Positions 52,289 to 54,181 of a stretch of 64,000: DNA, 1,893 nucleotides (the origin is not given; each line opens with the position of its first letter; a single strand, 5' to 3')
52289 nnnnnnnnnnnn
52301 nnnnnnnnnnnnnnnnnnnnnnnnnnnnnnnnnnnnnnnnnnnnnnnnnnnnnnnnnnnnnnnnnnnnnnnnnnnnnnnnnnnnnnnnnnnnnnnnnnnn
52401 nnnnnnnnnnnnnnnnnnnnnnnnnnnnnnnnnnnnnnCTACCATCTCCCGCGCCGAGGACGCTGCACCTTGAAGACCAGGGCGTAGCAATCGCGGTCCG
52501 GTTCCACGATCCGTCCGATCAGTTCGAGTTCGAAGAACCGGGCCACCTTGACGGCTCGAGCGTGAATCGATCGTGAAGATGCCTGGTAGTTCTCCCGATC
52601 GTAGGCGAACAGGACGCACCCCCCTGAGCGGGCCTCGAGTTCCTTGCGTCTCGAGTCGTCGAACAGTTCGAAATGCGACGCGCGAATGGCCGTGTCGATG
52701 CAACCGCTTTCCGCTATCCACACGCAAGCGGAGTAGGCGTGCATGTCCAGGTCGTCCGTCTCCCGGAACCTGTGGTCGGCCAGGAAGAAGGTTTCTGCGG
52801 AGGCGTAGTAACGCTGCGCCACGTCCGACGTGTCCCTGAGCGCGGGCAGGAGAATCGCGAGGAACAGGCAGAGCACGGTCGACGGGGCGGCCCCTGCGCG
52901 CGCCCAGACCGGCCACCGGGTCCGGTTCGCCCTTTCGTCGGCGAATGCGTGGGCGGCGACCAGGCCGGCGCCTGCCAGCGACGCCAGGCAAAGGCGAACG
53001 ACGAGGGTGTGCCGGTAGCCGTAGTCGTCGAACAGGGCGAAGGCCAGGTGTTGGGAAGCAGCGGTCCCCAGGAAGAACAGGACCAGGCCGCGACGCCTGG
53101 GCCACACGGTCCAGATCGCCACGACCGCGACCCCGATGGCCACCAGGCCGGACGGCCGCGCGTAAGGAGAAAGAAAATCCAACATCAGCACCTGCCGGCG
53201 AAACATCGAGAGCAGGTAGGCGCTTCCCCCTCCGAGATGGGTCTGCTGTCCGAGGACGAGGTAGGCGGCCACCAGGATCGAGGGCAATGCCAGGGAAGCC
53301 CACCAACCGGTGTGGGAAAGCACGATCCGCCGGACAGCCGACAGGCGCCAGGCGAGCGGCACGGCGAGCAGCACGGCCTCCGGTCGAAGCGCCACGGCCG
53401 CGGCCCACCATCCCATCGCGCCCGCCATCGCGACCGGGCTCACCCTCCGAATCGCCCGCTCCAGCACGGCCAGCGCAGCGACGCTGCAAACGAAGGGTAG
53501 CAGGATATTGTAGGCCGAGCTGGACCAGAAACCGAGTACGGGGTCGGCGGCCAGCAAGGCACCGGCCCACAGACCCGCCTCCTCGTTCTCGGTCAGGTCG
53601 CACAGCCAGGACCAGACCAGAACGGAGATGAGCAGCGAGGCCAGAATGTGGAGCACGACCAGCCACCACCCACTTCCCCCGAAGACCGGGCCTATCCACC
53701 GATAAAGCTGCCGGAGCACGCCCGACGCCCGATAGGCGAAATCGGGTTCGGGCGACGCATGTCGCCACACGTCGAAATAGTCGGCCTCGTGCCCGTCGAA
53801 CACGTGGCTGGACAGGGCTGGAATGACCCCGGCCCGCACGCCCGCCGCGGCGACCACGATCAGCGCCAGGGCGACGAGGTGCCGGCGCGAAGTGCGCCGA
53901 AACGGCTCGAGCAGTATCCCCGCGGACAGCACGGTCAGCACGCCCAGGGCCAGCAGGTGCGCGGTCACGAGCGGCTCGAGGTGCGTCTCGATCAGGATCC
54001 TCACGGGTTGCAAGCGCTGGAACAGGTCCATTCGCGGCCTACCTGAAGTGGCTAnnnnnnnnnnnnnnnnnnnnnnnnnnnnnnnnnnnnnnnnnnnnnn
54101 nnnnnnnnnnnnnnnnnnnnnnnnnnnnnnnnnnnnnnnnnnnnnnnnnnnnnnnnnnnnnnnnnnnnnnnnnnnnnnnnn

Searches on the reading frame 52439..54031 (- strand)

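Call 6: search_protein_families(library=pfam, proteins=[window:52439-54031:-], max_evalue=0.0001)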
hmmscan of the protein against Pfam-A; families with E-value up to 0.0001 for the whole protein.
window:52439-54031:- (530 aa): 1 family
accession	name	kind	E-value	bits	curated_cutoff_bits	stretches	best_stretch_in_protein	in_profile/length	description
PF13231.12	PMT_2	-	3.2e-05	24.6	26.1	1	116-255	16-155/160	Dolichyl-phosphate-mannose-protein mannosyltransferase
